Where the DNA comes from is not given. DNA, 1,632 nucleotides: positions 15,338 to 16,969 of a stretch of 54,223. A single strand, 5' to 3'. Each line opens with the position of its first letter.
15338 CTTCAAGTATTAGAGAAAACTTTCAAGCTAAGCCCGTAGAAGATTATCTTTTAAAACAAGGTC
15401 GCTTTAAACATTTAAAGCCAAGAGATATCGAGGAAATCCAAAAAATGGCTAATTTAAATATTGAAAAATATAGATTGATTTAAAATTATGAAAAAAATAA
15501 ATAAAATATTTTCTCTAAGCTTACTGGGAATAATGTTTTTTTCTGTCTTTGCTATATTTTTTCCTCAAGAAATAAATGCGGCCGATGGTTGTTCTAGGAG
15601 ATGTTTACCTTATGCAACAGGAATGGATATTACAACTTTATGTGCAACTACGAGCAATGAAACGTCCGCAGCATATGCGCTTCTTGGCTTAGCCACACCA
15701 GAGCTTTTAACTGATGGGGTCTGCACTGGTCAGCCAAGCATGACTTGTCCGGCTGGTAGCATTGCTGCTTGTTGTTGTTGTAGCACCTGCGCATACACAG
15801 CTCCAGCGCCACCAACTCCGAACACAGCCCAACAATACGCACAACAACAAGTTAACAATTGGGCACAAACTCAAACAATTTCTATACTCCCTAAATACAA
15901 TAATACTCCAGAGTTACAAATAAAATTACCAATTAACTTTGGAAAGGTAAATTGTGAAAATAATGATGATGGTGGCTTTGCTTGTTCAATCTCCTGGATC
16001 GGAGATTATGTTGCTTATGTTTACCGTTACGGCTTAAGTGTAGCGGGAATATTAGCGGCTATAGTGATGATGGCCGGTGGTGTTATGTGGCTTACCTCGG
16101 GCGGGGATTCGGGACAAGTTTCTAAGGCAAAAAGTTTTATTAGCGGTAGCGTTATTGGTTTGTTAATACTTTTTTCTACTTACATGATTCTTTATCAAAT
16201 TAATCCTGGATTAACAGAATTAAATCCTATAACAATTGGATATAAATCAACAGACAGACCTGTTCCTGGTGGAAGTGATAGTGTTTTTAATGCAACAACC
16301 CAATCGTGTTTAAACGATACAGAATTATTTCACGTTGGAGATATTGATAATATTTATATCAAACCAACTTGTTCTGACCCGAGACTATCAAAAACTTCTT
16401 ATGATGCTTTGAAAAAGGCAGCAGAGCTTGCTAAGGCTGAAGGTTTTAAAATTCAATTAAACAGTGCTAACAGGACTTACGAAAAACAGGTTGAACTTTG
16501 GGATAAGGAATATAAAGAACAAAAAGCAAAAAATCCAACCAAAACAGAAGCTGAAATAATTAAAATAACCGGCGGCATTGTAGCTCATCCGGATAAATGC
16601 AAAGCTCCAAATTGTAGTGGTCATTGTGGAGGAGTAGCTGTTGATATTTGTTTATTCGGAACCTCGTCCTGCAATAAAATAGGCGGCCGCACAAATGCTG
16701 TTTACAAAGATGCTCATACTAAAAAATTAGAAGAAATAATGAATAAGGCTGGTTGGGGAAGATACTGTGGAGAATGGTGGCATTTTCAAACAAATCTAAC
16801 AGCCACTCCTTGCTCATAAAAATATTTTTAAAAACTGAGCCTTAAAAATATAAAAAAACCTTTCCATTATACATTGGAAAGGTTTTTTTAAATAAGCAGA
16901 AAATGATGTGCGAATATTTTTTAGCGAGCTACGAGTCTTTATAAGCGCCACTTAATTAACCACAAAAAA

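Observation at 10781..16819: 2-oxoacid:ferredoxin oxidoreductase operon interleaved with two exported pilin-like genes and headed by a DsbA-like gene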

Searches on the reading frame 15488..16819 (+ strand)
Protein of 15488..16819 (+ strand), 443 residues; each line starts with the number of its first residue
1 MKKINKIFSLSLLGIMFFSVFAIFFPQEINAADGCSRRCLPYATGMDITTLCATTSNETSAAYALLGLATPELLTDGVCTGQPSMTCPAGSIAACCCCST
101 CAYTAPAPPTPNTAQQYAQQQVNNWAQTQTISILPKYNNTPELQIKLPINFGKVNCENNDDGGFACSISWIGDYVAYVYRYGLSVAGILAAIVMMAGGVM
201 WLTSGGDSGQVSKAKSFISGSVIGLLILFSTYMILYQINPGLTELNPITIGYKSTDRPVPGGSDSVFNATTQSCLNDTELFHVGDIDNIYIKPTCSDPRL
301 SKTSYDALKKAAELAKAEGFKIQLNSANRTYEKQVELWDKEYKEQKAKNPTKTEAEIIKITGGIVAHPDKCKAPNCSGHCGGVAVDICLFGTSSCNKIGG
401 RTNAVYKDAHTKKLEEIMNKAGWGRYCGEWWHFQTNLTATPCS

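Call 3: search_protein_families(library=pfam, proteins=[window:15488-16819:+], max_evalue=0.01)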
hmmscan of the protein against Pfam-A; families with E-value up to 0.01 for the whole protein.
window:15488-16819:+ (443 aa): 4 families
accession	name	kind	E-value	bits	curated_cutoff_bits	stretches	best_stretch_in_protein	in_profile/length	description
PF02557.22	VanY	-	1e-07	32.2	25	1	299-424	3-107/132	D-alanyl-D-alanine carboxypeptidase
PF01427.22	Peptidase_M15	-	7.3e-05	23.1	27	1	408-435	157-184/199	D-ala-D-ala dipeptidase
PF13539.11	Peptidase_M15_4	-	0.0011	20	25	1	374-430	4-59/70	D-alanyl-D-alanine carboxypeptidase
PF18895.5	T4SS_pilin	-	0.0044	17.5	26.6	1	185-235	19-68/71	Type IV secretion system pilin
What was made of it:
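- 15488..16819 (+): pilY (443 aa). It has a signal-peptide-like helix, a Cys-rich N-terminal ectodomain, the same two-helix hairpin (about residues 175-238) and a C-terminal VanY/M15 (LAS) metallopeptidase domain with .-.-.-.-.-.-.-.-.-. and E-W-W-H motifs. Call 3 (VanY 32.2 bits, cut-off 25; PF18895 17.5 bits, below cut-off).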

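Call 4: search_protein_families(library=ncbifam, proteins=[window:15488-16819:+], max_evalue=0.01)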
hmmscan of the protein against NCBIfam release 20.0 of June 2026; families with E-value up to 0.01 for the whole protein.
window:15488-16819:+ (443 aa): 2 families
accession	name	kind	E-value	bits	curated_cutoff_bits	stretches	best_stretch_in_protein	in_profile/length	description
NF007557.0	PRK10178.1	equivalog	6.6e-09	35.7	176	1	289-340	34-82/188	D-alanyl-D-alanine dipeptidase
NF033115.1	dipept_VanX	equivalog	7.6e-05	22.6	320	1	306-435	46-185/199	D-Ala-D-Ala dipeptidase VanX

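Call 31: search_protein_families(library=pfam, alignment_id=A2, max_evalue=0.001)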
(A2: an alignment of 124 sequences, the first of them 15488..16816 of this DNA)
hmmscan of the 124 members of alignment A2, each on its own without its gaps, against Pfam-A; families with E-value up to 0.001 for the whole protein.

A. member 1, window:15488-16816:+ (443 aa): 2 families
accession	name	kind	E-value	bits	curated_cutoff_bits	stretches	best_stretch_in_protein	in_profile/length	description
PF02557.22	VanY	-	1e-07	32.2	25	1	299-424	3-107/132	D-alanyl-D-alanine carboxypeptidase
PF01427.22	Peptidase_M15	-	7.3e-05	23.1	27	1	408-435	157-184/199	D-ala-D-ala dipeptidase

B. families by the number of members that match (of 124 scanned): 9 families
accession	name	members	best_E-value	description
PF18895.5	T4SS_pilin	116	1.5e-10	Type IV secretion system pilin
PF02557.22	VanY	6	2.6e-12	D-alanyl-D-alanine carboxypeptidase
PF01427.22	Peptidase_M15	5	6.1e-08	D-ala-D-ala dipeptidase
PF06725.17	3D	5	2.1e-07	3D domain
PF01464.25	SLT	3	1.2e-24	Transglycosylase SLT domain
PF18896.5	SLT_3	2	3.1e-08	Lysozyme like domain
PF00877.26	NLPC_P60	2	2.8e-06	NlpC/P60 family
PF05382.19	Amidase_5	1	4.3e-05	Bacteriophage peptidoglycan hydrolase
PF07127.16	Nodulin_late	1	0.00023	Late nodulin domain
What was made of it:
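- Closest known: VirB2/TrbC-like pilins of Patescibacteria. Same: The layout is a signal peptide plus a two-helix hairpin, and orthologues match PF18895 (call 31).
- Checked: The assignment becomes solid only through orthologues (116 of 124 match PF18895, call 31).
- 116 of 124 orthologues match PF18895 (call 31).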

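Call 54: search_protein_families(library=pfam, alignment_id=A3, max_evalue=0.001)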
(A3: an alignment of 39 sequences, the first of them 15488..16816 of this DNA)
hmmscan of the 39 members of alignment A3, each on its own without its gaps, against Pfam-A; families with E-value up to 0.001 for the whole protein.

A. member 1, window:15488-16816:+ (443 aa): 2 families
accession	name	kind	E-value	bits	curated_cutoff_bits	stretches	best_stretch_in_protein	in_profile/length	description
PF02557.22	VanY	-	1e-07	32.2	25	1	299-424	3-107/132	D-alanyl-D-alanine carboxypeptidase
PF01427.22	Peptidase_M15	-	7.3e-05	23.1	27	1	408-435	157-184/199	D-ala-D-ala dipeptidase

B. families by the number of members that match (of 39 scanned): 7 families
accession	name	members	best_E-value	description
PF18895.5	T4SS_pilin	37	8.7e-09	Type IV secretion system pilin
PF02557.22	VanY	6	2.6e-12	D-alanyl-D-alanine carboxypeptidase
PF01427.22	Peptidase_M15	5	6.1e-08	D-ala-D-ala dipeptidase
PF00877.26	NLPC_P60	3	2.8e-06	NlpC/P60 family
PF06725.17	3D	3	0.00041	3D domain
PF05382.19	Amidase_5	2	4.3e-05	Bacteriophage peptidoglycan hydrolase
PF18896.5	SLT_3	1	0.00094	Lysozyme like domain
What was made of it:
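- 15488..16819 (+): Call 54 (orthologues at this position carry VanY, NlpC/P60, 3D, Amidase_5 or SLT_3).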

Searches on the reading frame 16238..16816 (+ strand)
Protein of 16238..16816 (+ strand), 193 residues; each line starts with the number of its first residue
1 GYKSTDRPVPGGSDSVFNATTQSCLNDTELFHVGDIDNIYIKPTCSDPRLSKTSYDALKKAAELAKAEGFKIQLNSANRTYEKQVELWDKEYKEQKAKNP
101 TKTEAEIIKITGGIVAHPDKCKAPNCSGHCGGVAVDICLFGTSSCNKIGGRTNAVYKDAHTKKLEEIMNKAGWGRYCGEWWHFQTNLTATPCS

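Call 50: search_solved_structures(query=window:16238-16816:+, max_evalue=1, show_alignments=1)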
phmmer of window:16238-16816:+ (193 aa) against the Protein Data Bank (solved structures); distinct sequences matched with E-value up to 1: 5.
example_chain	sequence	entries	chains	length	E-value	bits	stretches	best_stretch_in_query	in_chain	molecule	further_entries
5hnm_A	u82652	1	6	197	0.022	18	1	58-144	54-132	D-alanyl-D-alanine carboxypeptidase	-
4ox3_A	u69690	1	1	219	0.042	17.1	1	50-100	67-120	Putative carboxypeptidase YodJ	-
6a6a_A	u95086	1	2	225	0.048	16.9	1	59-144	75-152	D-alanyl-D-alanine carboxypeptidase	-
5zhf_A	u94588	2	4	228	0.049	16.9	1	59-144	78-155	D-alanyl-D-alanine carboxypeptidase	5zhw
1r44_A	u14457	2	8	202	0.12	15.6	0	160-184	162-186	D-alanyl-D-alanine dipeptidase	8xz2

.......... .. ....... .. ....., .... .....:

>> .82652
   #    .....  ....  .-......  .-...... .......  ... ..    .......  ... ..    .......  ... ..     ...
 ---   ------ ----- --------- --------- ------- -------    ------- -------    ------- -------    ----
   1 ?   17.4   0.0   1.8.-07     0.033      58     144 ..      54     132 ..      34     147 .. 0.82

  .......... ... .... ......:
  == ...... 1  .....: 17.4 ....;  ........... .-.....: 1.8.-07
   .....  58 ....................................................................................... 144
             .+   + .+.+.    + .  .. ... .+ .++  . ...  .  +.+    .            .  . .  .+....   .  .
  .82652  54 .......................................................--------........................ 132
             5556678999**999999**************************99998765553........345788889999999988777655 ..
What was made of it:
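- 15488..16819 (+): Call 50 (weak VanY-type PDB hits).
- Tried and rejected: phmmer of the pilY C-terminus against PDB sequences gave only marginal VanY-type hits (E 0.02-0.12, call 50).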
